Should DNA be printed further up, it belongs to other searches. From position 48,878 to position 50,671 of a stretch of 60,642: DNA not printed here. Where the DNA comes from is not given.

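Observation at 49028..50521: Minimal family-A polymerase-like protein (497 aa) encoded by the island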

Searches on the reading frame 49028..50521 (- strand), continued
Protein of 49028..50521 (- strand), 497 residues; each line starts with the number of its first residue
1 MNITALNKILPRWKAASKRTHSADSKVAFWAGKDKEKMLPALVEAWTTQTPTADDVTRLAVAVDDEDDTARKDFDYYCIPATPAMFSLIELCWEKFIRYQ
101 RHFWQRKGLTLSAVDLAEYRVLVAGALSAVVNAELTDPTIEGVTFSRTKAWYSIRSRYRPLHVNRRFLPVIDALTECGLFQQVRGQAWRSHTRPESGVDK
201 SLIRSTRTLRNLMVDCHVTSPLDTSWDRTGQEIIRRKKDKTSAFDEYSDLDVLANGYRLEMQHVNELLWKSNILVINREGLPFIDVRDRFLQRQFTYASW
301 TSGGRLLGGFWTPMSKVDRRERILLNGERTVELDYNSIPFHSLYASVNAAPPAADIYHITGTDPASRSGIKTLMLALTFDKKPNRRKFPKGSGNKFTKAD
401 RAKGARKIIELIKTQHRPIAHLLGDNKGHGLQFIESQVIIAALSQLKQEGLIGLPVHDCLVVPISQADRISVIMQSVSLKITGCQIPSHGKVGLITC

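Call 31: fold_search(model_id=the predicted structure, library=viral)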
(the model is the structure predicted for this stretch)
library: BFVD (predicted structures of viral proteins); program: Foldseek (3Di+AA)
matches with E <= 10: 291; with E <= 0.001: 28
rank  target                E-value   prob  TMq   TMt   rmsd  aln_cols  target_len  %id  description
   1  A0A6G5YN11            9.6e-20  1.00  0.63  0.71   5.6       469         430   17  (no name in the UniProt tables at hand)
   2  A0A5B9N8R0            1.3e-18  1.00  0.51  0.56   8.7       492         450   16  Uncharacterized protein [Aeromonas phage 2L372X]
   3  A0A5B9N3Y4            1.4e-17  1.00  0.58  0.66   6.1       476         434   14  Uncharacterized protein [Aeromonas phage 4L372D]
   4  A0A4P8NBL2            2.4e-17  1.00  0.45  0.51   9.3       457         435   16  DNA polymerase [Rheinheimera phage vB_RspM_Barba31A]
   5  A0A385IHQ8            7.8e-17  1.00  0.62  0.70   7.1       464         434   13  (no name in the UniProt tables at hand)
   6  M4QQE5                3.1e-16  1.00  0.53  0.58   7.5       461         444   17  (no name in the UniProt tables at hand)
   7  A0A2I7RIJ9            3.4e-16  1.00  0.54  0.62   7.9       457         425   15  (no name in the UniProt tables at hand)
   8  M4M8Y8                1.6e-15  1.00  0.50  0.60   8.2       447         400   16  (no name in the UniProt tables at hand)
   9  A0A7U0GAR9            1.7e-15  1.00  0.44  0.50  10.1       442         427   14  (no name in the UniProt tables at hand)
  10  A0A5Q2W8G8            4.9e-15  1.00  0.53  0.62   6.7       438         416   17  (no name in the UniProt tables at hand)
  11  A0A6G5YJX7            3.4e-14  1.00  0.46  0.53  10.5       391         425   16  (no name in the UniProt tables at hand)
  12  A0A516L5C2            1.6e-06  1.00  0.32  0.38  13.2       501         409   10  (no name in the UniProt tables at hand)
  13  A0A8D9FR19            2.4e-06  1.00  0.27  0.32  17.4       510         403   13  Putative DNA polymerase I [uncultured marine phage]
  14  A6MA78                3.3e-05  1.00  0.29  0.24  26.9       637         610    9  Gp014 [Lactococcus phage KSY1]
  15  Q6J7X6                4.9e-05  1.00  0.26  0.11  23.6       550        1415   11  Pas55 [Actinoplanes phage phiAsp2]
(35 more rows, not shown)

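Call 42: find_related_loci(query=A2, collection=genome_contigs, flank=8000)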
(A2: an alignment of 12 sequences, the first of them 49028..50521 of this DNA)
Query A2 (497 aa) in genome_contigs; peptide patterns used: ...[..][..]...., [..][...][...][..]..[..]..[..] (x = any residue, [..] = any of these).
245 stretches matched a pattern; 180 encode a relative of the query (tblastn E <= 1e-3); the best 80 are kept; 80 distinct loci.
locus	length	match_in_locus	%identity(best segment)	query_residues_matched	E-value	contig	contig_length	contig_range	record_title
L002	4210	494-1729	31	66-485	2e-47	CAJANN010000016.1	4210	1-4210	MAG: uncultured Rhodospirillaceae bacterium isolate Loc080925-5-5m_bin-0134 genome assembly, contig: bin-0134:016/370, w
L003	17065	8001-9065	32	126-485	2e-46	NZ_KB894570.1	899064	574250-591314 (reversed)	Amorphus coralli DSM 19760 C507DRAFT_scaffold00001.1, whole genome shotgun sequence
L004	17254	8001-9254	28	64-485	1e-45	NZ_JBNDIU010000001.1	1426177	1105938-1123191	Ensifer sp. 4252 Ga0501454_01, whole genome shotgun sequence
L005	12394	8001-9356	30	46-491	5e-45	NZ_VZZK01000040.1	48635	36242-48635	Methylobacterium soli strain YIM 48816 Scaffold40, whole genome shotgun sequence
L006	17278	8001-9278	29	54-485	2e-45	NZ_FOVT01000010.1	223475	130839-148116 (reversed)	Mesorhizobium sp. NFR06, whole genome shotgun sequence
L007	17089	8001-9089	33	143-496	2e-44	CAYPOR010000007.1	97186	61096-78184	MAG TPA_asm: uncultured Nitrospira sp. isolate SRP287051_co2_197 genome assembly, contig: NODE_479_length_97186_cov_18.2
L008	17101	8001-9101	32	115-485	3e-44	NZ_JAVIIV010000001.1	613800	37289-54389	Mesorhizobium humile strain VK2B VK2B_NODE_1_length_613800_cov_22_683691_pilon, whole genome shotgun sequence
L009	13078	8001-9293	30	54-485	3e-44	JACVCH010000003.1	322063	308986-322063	MAG: Rhizobiaceae bacterium isolate Desfum bin_7_GBBB05 NODE_13_length_322063_cov_6.397200, whole genome shotgun sequenc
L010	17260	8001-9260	30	59-484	3e-44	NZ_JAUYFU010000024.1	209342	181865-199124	MAG: Humidesulfovibrio sp. isolate C21_metabat.bin.31 C21_k141_174061, whole genome shotgun sequence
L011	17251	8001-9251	29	64-485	2e-44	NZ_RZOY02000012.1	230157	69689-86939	Mesorhizobium sp. M2D.F.Ca.ET.226.01.1.1 NODE_12_length_230157_cov_26.6171, whole genome shotgun sequence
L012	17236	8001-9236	29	74-496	7e-44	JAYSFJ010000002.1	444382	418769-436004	MAG: Mesorhizobium sp. isolate ZZ2_ZZA25_bin.20 NODE_14_length_444382_cov_15.933427, whole genome shotgun sequence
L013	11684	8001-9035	32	142-487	1e-43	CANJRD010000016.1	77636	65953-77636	MAG: Rhodospirillaceae bacterium isolate RH-23may17-603 genome assembly, contig: RH-23may17-C2259, whole genome shotgun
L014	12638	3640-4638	32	140-477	1e-43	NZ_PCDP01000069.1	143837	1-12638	Rhizobium tubonense strain CCBAU 85046 NODE_12_length_143837_cov_49.1341_ID_23, whole genome shotgun sequence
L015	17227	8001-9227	32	67-483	3e-43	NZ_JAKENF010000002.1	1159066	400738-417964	Alitabrizicola rongguiensis strain J26 NODE_2_length_1159066_cov_174.646382, whole genome shotgun sequence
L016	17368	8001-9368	29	12-485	7e-43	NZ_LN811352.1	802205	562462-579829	Microvirga massiliensis strain JC119, whole genome shotgun sequence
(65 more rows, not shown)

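Call 43: find_encoding_contigs(protein=window:49028-50521:-, flank=10000, max_places=3)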
Protein window:49028-50521:- (497 aa): 5 contigs read that carry it; 2 places shown.
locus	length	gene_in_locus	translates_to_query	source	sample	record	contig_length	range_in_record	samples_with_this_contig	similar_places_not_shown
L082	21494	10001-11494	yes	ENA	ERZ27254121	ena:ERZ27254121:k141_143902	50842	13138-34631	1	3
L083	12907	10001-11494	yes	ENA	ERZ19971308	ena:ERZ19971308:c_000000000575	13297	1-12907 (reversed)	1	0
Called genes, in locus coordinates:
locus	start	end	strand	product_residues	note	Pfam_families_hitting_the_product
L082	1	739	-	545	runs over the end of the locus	PF00118:Cpn60_TCP1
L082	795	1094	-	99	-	PF00166:Cpn10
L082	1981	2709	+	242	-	-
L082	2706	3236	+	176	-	-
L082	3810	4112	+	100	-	-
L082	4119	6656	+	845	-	-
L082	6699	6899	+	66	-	-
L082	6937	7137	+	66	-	-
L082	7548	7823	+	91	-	-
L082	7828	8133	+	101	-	-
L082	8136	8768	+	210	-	-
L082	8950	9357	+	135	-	-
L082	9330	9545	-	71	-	-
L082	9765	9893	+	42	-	-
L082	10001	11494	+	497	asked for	-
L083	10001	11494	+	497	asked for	-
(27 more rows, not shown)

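Call 44: find_encoding_contigs(protein=P0002, flank=10000, max_places=3)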
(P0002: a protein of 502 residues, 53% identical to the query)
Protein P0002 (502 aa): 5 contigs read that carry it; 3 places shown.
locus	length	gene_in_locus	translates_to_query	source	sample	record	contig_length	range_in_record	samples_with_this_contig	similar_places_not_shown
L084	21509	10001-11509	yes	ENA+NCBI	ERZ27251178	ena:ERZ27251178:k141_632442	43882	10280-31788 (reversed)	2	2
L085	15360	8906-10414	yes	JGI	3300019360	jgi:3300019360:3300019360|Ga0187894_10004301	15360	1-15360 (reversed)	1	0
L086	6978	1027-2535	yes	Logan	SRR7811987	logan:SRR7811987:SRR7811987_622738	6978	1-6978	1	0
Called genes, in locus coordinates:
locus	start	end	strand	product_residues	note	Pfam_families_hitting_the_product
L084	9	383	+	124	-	PF00072:Response_reg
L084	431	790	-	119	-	PF00072:Response_reg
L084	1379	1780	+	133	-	-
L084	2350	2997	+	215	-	-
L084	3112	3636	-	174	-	-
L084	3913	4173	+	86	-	-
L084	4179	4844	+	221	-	PF24072:T7_gp14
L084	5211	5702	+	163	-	-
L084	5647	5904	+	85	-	-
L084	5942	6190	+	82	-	-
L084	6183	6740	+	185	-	-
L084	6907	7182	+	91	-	-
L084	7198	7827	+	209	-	-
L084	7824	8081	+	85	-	-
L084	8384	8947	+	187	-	PF02945:Endonuclease_7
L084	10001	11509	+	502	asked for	-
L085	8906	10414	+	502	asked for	-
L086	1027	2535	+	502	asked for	-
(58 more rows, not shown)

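Call 60: search_solved_structures(query=A3, max_evalue=10, show_alignments=5)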
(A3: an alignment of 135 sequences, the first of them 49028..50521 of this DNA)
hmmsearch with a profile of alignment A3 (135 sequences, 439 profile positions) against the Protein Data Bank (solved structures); distinct sequences matched with E-value up to 10: 0.

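Call 61: search_dna_similar(query=P0014, collection=phages, mode=protein, max_evalue=0.01, max_rows=40, rows=spread)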
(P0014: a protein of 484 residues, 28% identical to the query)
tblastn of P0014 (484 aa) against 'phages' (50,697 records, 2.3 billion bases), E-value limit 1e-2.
Records with a match: 285; places in all: 314; records where one place covers at least 80% of the query: 1.
Best place of each record, by identity: <60% 285.
By first word of the organism name: Vibrio 141; Rheinheimera 115; Aeromonas 14; Pseudoalteromonas 6; Shewanella 5; Klebsiella 2; Pseudaeromonas 1; Pseudomonas 1.
By host as written in the record: Rheinheimera sp. BAL341 115; - 95; Vibrio cholerae 19; Aeromonas sp. 5; Vibrio cholerae O1 5; Aeromonas hydrophila 4; Vibrio parahaemolyticus 3; Vibrio natriegens 3; and 25 more.
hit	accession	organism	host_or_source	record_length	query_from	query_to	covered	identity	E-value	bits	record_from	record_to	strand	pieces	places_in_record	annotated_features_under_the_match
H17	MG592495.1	Vibrio phage 1.121.O._10N.286.46.C4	Enterovibrio norvegicus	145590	52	428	78%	27.1%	2e-16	89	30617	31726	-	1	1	hypothetical protein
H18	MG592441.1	Vibrio phage 1.063.O._10N.261.45.C7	Vibrio lentus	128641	117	428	64%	26.6%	3e-15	85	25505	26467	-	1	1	hypothetical protein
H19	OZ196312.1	Vibrio phage K470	Seawater and oysters mix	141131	117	430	65%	25.1%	6e-16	87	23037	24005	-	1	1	hypothetical protein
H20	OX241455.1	Vibrio phage 501E54-1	Seawater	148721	156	428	56%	25.3%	4e-14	81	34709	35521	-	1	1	conserved hypothetical protein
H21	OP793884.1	Vibrio phage vB_VpaM_R16F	Vibrio parahaemolyticus 1.1997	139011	162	431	56%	25.4%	3e-11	72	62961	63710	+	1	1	hypothetical protein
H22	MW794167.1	Vibrio phage ICP1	-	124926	165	430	55%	25.3%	1e-9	67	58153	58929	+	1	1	hypothetical protein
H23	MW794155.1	Vibrio phage ICP1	-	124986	165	430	55%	25.3%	1e-9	67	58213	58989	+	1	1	hypothetical protein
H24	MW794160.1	Vibrio phage ICP1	-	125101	165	430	55%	25.3%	1e-9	67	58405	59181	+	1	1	hypothetical protein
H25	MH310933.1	Vibrio phage ICP1_2011_A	stool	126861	165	430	55%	25.3%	1e-9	67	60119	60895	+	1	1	hypothetical protein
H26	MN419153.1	Vibrio phage ICP1_2017_F_Mathbaria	Vibrio cholerae E7946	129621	165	430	55%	25.3%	1e-9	67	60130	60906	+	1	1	hypothetical protein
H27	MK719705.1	Rheinheimera phage vB_RspM_Barba3A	Rheinheimera sp. BAL341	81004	165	424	54%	25.7%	3e-14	82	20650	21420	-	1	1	hypothetical protein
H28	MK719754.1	Rheinheimera phage vB_RspM_Barba35A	Rheinheimera sp. BAL341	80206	165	424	54%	25.7%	3e-14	82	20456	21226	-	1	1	hypothetical protein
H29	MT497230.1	Rheinheimera phage vB_RspM_barba_10-9C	Rheinheimera sp. BAL341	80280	165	424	54%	25.7%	3e-14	82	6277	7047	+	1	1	hypothetical protein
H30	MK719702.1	Rheinheimera phage vB_RspM_Barba1S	Rheinheimera sp. BAL341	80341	165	424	54%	25.7%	3e-14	82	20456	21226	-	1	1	hypothetical protein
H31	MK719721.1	Rheinheimera phage vB_RspM_Barba13A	Rheinheimera sp. BAL341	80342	165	424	54%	25.7%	3e-14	82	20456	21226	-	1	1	hypothetical protein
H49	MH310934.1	Vibrio phage ICP1_2006_E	stool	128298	233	428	40%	28.3%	2e-16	89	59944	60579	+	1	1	hypothetical protein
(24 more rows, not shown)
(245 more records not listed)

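Call 66: get_annotated_region(hit=H49, flank=6000)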
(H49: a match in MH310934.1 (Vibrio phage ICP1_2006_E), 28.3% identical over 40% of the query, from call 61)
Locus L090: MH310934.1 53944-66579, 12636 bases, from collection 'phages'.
description: Vibrio phage ICP1_2006_E, complete genome.
organism: Vibrio phage ICP1_2006_E (NCBI taxid 1296591)
taxonomy: Viruses; Duplodnaviria; Heunggongvirae; Uroviricota; Caudoviricetes; Mohonavirus
host: -; source: stool; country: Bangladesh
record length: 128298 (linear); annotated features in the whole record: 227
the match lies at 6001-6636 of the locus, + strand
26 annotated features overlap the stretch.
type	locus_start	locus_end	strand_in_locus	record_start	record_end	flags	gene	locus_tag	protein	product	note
CDS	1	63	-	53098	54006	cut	cas1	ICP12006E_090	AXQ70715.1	Cas1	Also designated as ORF87.7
CDS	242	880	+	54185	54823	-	-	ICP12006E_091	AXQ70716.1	putative Rha protein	Also designated as ORF87.8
CDS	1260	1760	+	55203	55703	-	-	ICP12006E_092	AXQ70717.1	hypothetical protein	Also designated as ORF87.1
CDS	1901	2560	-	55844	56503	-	-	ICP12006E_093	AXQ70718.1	hypothetical protein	Also designated as ORF91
CDS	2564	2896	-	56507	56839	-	-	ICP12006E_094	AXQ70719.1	hypothetical protein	Also designated as ORF92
CDS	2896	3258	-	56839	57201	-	-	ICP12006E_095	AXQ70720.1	hypothetical protein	Also designated as ORF93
CDS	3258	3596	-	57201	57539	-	-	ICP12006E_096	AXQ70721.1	hypothetical protein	Also designated as ORF94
CDS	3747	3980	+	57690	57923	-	-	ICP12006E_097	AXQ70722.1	hypothetical protein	Also designated as ORF95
CDS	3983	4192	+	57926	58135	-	-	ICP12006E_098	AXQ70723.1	hypothetical protein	Also designated as ORF96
CDS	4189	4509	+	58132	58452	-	-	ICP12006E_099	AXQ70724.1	hypothetical protein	Also designated as ORF97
CDS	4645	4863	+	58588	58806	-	-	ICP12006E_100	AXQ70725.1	hypothetical protein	Also designated as ORF98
CDS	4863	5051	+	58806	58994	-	-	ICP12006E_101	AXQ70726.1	hypothetical protein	Also designated as ORF99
CDS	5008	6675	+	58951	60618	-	-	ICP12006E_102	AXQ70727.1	hypothetical protein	Also designated as ORF100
CDS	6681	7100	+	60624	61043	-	-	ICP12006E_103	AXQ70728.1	hypothetical protein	Also designated as ORF101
CDS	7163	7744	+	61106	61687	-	-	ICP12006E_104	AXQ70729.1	hypothetical protein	Also designated as ORF102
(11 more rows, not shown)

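Call 69: search_dna_similar(query=P0006, collection=plasmids, mode=protein, max_evalue=0.00001, max_rows=40, rows=spread)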
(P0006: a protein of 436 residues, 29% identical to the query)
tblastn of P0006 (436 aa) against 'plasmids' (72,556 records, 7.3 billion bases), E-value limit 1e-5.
Records with a match: 2; places in all: 2; records where one place covers at least 80% of the query: 0.
Best place of each record, by identity: <60% 2.
By first word of the organism name: Neorhizobium 1; Thioclava 1.
By predicted mobility (MOB-suite, as given by PLSDB): non-mobilizable 2.
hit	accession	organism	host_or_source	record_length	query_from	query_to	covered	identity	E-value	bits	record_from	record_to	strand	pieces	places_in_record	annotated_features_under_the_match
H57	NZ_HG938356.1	Neorhizobium galegae bv. officinalis bv. officinalis str. ...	Galega officinalis root nodule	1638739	102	425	74%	29.1%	3e-26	119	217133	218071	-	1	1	record has no annotation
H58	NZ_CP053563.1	Thioclava electrotropha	cultured cells,marine sediment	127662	188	436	57%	26.8%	5e-9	66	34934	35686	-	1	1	hypothetical protein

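Call 84: find_encoding_contigs(protein=P0001, flank=5000, max_places=3)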
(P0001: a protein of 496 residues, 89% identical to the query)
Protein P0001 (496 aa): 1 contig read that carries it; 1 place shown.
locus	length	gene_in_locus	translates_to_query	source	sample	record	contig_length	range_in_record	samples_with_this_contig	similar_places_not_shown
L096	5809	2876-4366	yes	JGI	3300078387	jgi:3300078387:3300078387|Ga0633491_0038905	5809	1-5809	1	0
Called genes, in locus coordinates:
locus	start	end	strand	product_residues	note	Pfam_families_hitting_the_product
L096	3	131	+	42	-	?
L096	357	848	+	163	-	-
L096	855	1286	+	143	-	PF05396:Phage_T7_Capsid (faint)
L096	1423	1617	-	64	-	-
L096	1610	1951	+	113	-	-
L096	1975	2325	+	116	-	-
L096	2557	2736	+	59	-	-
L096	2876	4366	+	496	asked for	-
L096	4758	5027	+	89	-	-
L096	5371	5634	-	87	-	-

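Call 85: find_encoding_contigs(protein=P0004, flank=5000, max_places=3)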
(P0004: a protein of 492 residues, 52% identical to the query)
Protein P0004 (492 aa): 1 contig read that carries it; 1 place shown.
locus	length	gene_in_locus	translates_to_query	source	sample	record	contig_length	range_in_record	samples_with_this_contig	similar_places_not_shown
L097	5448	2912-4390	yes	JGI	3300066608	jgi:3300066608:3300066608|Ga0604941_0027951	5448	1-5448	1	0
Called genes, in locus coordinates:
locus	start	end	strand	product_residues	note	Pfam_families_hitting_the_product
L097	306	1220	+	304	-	-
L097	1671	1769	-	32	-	-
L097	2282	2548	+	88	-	-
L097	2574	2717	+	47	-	-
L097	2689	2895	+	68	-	-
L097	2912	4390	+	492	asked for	-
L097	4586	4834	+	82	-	-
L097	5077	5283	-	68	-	-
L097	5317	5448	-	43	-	?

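Call 96: search_protein_families(library=padloc, proteins=[window:49028-50521:-, P0006], max_evalue=0.01)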
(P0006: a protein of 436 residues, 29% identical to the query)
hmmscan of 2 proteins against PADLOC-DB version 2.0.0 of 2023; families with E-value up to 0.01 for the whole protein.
window:49028-50521:- (497 aa): 0 families

P0006 (436 aa): 0 families
